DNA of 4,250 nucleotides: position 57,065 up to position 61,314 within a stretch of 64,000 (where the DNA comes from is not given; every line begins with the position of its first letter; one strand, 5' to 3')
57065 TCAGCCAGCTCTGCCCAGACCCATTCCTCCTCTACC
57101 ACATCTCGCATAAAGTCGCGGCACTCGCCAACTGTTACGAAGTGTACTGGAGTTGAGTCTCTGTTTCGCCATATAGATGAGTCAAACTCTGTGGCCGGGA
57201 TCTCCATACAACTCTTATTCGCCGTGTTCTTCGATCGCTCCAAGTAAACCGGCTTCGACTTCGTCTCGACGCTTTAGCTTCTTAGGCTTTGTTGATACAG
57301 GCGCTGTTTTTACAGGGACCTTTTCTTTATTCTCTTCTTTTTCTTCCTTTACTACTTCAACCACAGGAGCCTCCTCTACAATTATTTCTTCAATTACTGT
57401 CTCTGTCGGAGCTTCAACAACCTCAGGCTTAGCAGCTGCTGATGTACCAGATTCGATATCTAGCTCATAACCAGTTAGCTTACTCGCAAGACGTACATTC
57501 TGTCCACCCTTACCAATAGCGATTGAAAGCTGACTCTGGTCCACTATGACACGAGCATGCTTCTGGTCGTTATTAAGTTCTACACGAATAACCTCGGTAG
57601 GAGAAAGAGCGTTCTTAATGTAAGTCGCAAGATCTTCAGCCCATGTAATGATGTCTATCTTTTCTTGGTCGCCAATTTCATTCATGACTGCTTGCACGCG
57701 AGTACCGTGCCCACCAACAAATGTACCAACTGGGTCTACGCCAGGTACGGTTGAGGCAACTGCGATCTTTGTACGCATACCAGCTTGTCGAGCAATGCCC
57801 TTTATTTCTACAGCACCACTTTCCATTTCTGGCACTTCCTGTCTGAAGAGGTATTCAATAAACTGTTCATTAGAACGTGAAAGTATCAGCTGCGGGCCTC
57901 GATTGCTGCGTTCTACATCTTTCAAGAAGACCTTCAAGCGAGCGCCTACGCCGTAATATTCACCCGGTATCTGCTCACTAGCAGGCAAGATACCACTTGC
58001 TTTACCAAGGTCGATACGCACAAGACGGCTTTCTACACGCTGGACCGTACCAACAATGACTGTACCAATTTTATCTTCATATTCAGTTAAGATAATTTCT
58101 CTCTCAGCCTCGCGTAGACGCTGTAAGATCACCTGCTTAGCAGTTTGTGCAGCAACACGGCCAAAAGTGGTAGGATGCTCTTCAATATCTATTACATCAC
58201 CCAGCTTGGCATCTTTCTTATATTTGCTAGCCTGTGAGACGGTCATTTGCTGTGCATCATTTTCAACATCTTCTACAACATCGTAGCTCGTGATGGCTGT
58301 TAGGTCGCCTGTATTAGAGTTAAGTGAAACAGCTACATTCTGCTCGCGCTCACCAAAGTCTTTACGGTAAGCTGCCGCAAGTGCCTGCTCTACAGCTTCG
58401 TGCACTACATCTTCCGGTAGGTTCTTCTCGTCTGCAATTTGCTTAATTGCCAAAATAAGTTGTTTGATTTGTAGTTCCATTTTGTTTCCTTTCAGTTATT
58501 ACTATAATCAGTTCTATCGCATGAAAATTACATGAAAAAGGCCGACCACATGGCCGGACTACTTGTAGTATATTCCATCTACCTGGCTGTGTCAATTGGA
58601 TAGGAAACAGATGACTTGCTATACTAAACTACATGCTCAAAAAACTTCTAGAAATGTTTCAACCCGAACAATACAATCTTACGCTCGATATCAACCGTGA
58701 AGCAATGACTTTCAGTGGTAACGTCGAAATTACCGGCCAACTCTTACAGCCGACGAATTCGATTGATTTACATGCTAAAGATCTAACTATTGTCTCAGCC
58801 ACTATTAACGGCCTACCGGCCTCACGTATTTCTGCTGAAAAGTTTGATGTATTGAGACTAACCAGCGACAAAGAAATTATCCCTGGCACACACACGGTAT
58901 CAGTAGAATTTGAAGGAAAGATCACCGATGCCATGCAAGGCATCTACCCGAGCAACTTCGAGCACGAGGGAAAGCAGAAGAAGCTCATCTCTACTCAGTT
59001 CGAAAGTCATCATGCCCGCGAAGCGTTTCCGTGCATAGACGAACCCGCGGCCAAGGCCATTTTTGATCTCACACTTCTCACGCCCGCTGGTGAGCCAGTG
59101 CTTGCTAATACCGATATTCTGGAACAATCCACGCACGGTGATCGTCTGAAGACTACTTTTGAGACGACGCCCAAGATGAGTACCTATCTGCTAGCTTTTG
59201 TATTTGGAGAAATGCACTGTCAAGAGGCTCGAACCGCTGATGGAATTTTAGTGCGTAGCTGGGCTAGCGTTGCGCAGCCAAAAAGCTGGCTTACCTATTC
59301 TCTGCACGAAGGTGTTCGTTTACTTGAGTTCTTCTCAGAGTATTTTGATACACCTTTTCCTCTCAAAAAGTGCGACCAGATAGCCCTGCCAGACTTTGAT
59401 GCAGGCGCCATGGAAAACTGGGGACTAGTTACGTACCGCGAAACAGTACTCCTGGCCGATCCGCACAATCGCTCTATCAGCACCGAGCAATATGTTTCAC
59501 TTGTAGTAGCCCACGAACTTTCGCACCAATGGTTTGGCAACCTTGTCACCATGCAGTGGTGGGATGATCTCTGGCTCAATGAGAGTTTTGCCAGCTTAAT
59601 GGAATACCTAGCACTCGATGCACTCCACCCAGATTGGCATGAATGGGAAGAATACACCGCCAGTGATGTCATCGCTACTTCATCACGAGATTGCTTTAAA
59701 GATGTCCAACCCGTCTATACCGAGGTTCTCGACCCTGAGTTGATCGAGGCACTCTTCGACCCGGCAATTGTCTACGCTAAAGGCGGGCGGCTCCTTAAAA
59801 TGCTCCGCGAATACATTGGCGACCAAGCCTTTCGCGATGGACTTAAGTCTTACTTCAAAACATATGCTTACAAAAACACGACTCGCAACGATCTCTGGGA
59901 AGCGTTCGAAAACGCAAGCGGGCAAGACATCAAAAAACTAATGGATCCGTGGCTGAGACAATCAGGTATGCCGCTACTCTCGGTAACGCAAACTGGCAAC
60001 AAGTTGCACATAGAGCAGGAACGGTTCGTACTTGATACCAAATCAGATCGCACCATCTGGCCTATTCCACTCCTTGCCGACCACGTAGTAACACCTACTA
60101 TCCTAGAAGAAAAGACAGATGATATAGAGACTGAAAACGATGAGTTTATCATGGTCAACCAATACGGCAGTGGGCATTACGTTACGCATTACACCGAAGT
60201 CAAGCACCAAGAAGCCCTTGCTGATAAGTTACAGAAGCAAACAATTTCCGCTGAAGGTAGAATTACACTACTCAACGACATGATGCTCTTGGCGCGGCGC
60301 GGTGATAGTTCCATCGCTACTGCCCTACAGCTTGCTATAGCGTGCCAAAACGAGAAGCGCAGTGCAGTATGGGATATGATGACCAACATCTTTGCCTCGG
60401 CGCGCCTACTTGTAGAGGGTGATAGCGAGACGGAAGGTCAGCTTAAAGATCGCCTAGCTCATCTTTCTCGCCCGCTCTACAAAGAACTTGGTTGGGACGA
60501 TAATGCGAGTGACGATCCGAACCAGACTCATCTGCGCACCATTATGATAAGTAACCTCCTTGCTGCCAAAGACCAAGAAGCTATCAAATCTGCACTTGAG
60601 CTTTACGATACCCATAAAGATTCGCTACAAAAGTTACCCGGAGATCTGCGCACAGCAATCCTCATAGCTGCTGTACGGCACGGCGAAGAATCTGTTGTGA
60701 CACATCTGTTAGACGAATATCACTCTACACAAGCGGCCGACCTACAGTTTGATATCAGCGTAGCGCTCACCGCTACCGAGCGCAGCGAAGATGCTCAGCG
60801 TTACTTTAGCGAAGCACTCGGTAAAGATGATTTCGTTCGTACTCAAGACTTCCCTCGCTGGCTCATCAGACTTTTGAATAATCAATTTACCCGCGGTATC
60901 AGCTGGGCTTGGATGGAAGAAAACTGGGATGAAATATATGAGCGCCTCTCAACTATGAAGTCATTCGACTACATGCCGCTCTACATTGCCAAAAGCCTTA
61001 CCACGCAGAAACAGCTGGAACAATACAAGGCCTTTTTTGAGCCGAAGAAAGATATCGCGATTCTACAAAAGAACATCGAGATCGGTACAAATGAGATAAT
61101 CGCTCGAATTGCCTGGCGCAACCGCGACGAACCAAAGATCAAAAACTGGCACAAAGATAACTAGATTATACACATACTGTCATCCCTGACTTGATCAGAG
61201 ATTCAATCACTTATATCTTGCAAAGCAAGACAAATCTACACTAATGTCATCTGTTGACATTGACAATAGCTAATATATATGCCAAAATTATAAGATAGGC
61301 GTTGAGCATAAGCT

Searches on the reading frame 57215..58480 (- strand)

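Call 90: search_protein_families(library=pfam, proteins=[window:57215-58480:-], max_evalue=0.00001)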
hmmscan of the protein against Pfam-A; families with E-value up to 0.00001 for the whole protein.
window:57215-58480:- (421 aa): 5 families
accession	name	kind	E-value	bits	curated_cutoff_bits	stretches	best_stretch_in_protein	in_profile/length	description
PF08529.16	NusA_N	-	4.9e-36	124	23.8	1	8-128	2-119/119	NusA N-terminal domain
PF13184.12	KH_5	-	7.1e-24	84.2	27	1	233-301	1-68/69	NusA-like KH domain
PF00575.29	S1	-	7.7e-07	29.8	22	1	136-198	2-71/74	S1 RNA binding domain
PF23095.1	KH_NusA_C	-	1.3e-06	28.8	34.2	1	312-344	4-36/59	Transcription termination/antitermination protein NusA, KH domain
PF07650.23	KH_2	-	7.6e-06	26.1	22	0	286-341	4-59/78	KH domain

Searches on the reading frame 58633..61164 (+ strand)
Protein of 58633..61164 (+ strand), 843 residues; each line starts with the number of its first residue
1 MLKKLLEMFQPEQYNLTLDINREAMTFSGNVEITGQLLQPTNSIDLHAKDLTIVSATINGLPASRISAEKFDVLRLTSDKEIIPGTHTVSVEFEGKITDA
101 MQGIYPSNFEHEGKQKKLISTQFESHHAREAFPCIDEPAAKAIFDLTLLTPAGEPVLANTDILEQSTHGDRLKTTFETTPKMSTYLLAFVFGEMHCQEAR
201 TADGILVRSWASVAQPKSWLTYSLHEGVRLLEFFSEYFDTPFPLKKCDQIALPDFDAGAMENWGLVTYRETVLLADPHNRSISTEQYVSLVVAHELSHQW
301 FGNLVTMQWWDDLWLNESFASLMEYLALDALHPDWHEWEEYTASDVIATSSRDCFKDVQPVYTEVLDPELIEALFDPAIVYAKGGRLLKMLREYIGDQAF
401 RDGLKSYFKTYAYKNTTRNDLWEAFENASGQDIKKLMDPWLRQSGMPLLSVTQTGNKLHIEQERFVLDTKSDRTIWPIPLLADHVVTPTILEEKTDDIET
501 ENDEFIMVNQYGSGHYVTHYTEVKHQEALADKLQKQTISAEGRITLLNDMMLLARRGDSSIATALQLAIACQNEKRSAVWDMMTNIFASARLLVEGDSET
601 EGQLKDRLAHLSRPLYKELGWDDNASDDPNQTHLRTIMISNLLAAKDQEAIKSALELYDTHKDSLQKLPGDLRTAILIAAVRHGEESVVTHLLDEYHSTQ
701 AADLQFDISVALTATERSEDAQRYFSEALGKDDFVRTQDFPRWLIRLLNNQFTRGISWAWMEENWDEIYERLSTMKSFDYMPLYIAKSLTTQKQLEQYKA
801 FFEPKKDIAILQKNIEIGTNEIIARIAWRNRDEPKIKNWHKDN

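Call 90: search_protein_families(library=pfam, proteins=[window:58633-61164:+], max_evalue=0.00001)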
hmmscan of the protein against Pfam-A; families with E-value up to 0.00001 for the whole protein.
window:58633-61164:+ (843 aa): 3 families
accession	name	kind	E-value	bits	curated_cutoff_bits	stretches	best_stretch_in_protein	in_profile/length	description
PF01433.26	Peptidase_M1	-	3.6e-82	275.6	27.7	1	222-440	1-218/218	Peptidase family M1 domain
PF11838.14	ERAP1_C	-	2.9e-58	198.2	38.2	1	505-815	1-309/318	ERAP1-like C-terminal domain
PF17900.6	Peptidase_M1_N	-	1.5e-47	162.5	25.8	1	10-186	1-186/186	Peptidase M1 N-terminal domain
